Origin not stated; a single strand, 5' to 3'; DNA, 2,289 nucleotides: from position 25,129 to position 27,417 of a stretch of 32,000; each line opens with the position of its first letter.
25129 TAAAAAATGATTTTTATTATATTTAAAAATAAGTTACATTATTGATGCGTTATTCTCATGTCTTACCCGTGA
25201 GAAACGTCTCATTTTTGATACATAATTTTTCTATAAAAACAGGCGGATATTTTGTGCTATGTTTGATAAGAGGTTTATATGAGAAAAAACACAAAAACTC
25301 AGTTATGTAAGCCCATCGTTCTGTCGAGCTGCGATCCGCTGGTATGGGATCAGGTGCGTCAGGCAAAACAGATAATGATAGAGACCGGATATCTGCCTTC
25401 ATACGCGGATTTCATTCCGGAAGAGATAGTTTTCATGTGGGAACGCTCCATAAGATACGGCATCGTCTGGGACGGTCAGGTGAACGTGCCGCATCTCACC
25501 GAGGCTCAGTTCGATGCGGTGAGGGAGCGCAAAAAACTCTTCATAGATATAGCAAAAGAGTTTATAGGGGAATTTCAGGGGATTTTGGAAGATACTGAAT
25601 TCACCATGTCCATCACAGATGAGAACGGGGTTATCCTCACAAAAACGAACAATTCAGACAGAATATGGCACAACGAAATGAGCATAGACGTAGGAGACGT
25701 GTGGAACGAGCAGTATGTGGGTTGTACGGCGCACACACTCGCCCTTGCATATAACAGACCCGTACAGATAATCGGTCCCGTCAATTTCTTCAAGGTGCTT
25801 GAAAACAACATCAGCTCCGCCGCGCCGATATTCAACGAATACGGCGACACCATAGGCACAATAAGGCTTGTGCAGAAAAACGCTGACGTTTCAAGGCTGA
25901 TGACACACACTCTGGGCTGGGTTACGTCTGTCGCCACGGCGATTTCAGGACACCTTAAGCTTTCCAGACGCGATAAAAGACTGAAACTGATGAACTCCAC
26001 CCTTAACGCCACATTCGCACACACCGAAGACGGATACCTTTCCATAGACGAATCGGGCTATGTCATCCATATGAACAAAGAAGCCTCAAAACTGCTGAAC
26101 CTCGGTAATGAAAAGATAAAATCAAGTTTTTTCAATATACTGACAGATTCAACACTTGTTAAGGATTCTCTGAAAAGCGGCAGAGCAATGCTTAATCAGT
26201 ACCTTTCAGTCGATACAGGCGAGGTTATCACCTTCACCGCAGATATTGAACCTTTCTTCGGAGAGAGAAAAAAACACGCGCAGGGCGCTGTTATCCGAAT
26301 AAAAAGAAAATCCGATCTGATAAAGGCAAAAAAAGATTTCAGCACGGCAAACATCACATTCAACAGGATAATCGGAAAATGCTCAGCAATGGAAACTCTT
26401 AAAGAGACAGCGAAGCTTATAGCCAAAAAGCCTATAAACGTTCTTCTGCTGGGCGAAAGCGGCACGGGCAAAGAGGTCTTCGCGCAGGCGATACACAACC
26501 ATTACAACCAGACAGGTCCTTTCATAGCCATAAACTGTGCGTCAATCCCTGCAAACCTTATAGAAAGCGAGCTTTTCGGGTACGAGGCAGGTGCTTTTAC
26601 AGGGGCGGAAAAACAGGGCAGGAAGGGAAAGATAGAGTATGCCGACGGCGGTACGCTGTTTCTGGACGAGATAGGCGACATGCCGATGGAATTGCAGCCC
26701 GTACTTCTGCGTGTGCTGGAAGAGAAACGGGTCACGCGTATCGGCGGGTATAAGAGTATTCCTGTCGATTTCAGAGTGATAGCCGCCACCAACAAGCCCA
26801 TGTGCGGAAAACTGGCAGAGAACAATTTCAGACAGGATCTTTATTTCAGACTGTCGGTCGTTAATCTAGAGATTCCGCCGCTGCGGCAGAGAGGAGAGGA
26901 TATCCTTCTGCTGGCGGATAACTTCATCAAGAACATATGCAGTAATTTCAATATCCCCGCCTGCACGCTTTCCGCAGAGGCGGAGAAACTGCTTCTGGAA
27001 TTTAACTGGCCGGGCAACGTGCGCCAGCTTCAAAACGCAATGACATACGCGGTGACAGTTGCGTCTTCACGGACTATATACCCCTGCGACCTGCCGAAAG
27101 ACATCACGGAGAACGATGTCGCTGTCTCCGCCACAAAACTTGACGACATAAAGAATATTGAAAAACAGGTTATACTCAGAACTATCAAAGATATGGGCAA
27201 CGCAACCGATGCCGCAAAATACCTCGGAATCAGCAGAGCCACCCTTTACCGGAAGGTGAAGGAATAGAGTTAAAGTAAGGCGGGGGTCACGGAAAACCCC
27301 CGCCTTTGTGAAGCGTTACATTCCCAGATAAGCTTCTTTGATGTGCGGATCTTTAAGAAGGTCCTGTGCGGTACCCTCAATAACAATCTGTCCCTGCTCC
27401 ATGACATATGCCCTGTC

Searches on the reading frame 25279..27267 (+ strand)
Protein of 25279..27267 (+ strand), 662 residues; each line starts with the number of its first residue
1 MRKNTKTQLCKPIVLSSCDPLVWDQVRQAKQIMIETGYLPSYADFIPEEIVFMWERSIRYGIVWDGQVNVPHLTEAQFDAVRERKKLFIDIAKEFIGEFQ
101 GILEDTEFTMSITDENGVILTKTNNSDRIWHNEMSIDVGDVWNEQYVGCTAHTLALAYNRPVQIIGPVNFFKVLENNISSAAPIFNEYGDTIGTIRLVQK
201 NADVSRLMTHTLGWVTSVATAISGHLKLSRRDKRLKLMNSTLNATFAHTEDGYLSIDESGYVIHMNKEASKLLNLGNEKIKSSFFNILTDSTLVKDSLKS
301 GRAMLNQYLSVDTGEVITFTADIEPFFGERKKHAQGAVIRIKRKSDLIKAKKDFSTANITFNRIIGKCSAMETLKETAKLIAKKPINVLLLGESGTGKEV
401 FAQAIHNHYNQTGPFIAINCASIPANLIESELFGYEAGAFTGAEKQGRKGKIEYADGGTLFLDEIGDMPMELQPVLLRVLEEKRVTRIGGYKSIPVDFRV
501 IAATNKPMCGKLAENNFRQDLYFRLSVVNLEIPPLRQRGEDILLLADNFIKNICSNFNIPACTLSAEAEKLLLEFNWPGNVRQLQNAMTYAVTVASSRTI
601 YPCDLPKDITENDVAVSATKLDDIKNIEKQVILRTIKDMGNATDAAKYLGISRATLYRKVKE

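Call 4: search_protein_families(library=pfam, proteins=[window:25279-27267:+], max_evalue=0.01)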
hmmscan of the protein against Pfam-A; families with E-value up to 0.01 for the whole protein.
window:25279-27267:+ (662 aa): 14 families
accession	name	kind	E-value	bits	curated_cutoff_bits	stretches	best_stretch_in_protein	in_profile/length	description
PF00158.32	Sigma54_activat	-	2.6e-65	219.6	20.2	1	364-530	1-167/168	Sigma-54 interaction domain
PF14532.12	Sigma54_activ_2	-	1.8e-21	77.3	25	1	365-535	1-138/138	Sigma-54 interaction domain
PF25601.1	AAA_lid_14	-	1.2e-20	73.5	27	1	536-614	1-79/87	AAA+ ATPase lid domain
PF07728.20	AAA_5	-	1.7e-10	41.5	22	1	387-514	1-128/139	AAA domain (dynein-related subfamily)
PF01078.27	Mg_chelatase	-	1.7e-10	41.1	20.3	1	439-516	89-168/207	Magnesium chelatase, subunit ChlI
PF02954.25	HTH_8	-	1.6e-09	37.7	22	1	625-662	3-41/42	Bacterial regulatory protein, Fis family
PF07724.20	AAA_2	-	1.1e-05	25.9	27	1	385-499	3-115/166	AAA domain (Cdc48 subfamily)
PF00004.35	AAA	-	6.8e-05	23.8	21.2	1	388-507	1-111/131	ATPase family associated with various cellular activities (AAA)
PF07726.17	AAA_3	-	8.2e-05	22.9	27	1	388-505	2-111/131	ATPase family associated with various cellular activities (AAA)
PF00493.29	MCM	-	0.00031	20.3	23.3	1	375-511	42-177/224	MCM P-loop domain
PF12728.13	HTH_17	-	0.0011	19.7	27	1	643-661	5-23/51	Helix-turn-helix domain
PF06068.19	TIP49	-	0.0011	18.6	23.8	1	361-423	23-88/347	TIP49 P-loop domain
PF05673.19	DUF815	-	0.0021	17.7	23.8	1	358-413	24-81/249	Protein of unknown function (DUF815)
PF18024.7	HTH_50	-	0.003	17.7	27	1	624-661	8-45/50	Helix-turn-helix domain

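Call 6: search_protein_families(library=ncbifam, proteins=[window:25279-27267:+], max_evalue=0.01)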
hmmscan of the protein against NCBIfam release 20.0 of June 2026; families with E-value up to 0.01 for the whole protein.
window:25279-27267:+ (662 aa): 34 families (the best 25 are shown)
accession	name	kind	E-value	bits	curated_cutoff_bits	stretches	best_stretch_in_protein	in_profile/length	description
NF041552.1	TF_PrdR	equivalog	2.1e-115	386.3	795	1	234-661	128-574/577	sigma-54 dependent transcriptional regulator PrdR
NF008485.2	PRK11388.1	equivalog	1.2e-99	334.4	551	1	48-661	21-633/643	dihydroxyacetone kinase operon transcriptional regulator DhaR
TIGR02915.1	PEP_resp_reg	equivalog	4e-94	316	502.6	1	359-660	136-439/445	PEP-CTERM-box response regulator transcription factor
TIGR01818.1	ntrC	equivalog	6.6e-89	298.8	558.6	1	357-630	129-402/463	nitrogen regulation protein NR(I)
TIGR02329.1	propionate_PrpR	equivalog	4.5e-88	296.2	499.2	1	342-661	192-525/526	propionate catabolism operon regulatory protein PrpR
NF011953.0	PRK15424.1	equivalog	1.3e-87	294.6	703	1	340-662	197-533/538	propionate catabolism operon regulatory protein PrpR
TIGR01817.1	nifA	equivalog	7.3e-86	289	528.85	1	350-619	184-452/534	nif-specific transcriptional activator NifA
NF008469.0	PRK11361.1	equivalog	3e-85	286.6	714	1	344-662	126-453/461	acetoacetate metabolism transcriptional regulator AtoC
NF003451.0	PRK05022.1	equivalog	1.2e-83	281.6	476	1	352-647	180-472/512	nitric oxide reductase transcriptional regulator NorR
NF050807.1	TransRegFlbDCaul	equivalog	1.7e-81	274.4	750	1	362-661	118-436/454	sigma-54-dependent transcriptional regulator FlbD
NF049963.1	RespRegFlgRCampy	domain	2.1e-81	274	750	1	335-661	109-425/429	fla regulon two-component system response regulator FlgR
NF008176.1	PRK10923.1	equivalog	1.1e-77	261.6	620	1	359-620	135-396/469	nitrogen regulation protein NR(I)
NF038308.1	RNA_repair_RtcR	equivalog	1e-76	258.9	650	1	353-623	171-470/530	RNA repair transcriptional activator RtcR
NF008085.0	PRK10820.1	equivalog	1e-76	258.6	576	1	241-662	81-509/520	transcriptional regulator TyrR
NF007689.0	PRK10365.1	equivalog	7.6e-76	255.7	760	1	354-660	131-439/441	sigma-54-dependent response regulator transcription factor ZraR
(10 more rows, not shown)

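Call 37: list_cluster_members(proteins=[window:25279-27267:+, window:20385-21059:-, window:18936-19547:-, window:18187-18939:-, window:19560-20369:-, window:24462-25031:-, window:13731-14918:+, L001:6646-9324:+, window:9521-11041:-, window:28744-29763:-])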
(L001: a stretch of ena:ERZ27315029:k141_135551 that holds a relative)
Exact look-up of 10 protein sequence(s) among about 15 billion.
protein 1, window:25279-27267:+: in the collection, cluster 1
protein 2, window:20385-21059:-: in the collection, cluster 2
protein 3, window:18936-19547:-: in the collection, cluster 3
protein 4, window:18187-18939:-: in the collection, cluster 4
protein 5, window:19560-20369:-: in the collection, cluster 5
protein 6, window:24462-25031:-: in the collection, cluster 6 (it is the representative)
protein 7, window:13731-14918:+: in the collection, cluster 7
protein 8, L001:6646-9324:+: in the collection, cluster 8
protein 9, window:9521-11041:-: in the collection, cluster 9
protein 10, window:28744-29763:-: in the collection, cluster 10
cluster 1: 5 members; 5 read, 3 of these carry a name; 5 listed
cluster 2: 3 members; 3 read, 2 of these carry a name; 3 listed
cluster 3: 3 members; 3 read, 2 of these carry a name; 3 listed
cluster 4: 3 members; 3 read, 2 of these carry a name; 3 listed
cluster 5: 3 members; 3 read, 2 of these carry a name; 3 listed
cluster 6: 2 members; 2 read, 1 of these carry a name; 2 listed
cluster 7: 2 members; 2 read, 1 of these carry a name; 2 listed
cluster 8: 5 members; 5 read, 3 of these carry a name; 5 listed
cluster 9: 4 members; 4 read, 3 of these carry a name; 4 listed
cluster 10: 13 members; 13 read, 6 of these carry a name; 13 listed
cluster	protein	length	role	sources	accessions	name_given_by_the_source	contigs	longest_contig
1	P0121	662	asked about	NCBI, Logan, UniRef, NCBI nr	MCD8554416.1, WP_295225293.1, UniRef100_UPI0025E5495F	sigma 54-interacting transcriptional regulator [Seleniivibrio sp.] | sigma-54 interaction domain-containing protein n=1 Tax=Seleniivibrio sp. TaxID=2898801 ...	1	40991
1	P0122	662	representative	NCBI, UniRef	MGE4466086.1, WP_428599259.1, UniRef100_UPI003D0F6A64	sigma-54 interaction domain-containing protein [Sphaerochaeta sp.] | sigma-54 interaction domain-containing protein n=1 Tax=Sphaerochaeta sp. TaxID=1972642 ...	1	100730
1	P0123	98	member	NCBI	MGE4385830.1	MAG: helix-turn-helix domain-containing protein, partial [Endomicrobiaceae bacterium]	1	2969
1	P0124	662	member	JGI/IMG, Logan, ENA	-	-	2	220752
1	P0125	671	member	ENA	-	-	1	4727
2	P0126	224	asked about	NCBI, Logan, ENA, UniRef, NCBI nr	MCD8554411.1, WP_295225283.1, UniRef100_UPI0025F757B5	molecular chaperone TorD family protein [Seleniivibrio sp.] | TorD/DmsD family molecular chaperone n=1 Tax=Seleniivibrio sp. TaxID=2898801 ...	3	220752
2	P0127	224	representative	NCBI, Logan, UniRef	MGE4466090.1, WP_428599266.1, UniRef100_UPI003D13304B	TorD/DmsD family molecular chaperone [Sphaerochaeta sp.] | TorD/DmsD family molecular chaperone n=1 Tax=Sphaerochaeta sp. TaxID=1972642 ...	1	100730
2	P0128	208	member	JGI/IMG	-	-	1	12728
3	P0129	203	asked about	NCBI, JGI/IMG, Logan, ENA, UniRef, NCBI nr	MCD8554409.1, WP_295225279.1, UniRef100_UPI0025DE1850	4Fe-4S dicluster domain-containing protein [Seleniivibrio sp.] | 4Fe-4S dicluster domain-containing protein n=1 Tax=Seleniivibrio sp. TaxID=2898801 ...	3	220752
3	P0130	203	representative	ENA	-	-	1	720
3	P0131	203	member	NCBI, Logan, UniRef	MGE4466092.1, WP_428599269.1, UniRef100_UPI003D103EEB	4Fe-4S dicluster domain-containing protein [Sphaerochaeta sp.] | 4Fe-4S dicluster domain-containing protein n=1 Tax=Sphaerochaeta sp. TaxID=1972642 ...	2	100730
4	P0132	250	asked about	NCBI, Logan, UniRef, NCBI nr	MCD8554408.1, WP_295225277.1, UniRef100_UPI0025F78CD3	4Fe-4S binding protein [Seleniivibrio sp.] | 4Fe-4S binding protein n=1 Tax=Seleniivibrio sp. TaxID=2898801 RepID=UPI0025F78CD3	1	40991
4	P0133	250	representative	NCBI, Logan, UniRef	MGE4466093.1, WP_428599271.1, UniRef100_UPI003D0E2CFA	4Fe-4S binding protein [Sphaerochaeta sp.] | 4Fe-4S binding protein n=1 Tax=Sphaerochaeta sp. TaxID=1972642 RepID=UPI003D0E2CFA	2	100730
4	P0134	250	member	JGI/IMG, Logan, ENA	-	-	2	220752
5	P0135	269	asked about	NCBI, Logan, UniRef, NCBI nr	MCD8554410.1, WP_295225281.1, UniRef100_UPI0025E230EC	hypothetical protein [Seleniivibrio sp.] | hypothetical protein n=1 Tax=Seleniivibrio sp. TaxID=2898801 RepID=UPI0025E230EC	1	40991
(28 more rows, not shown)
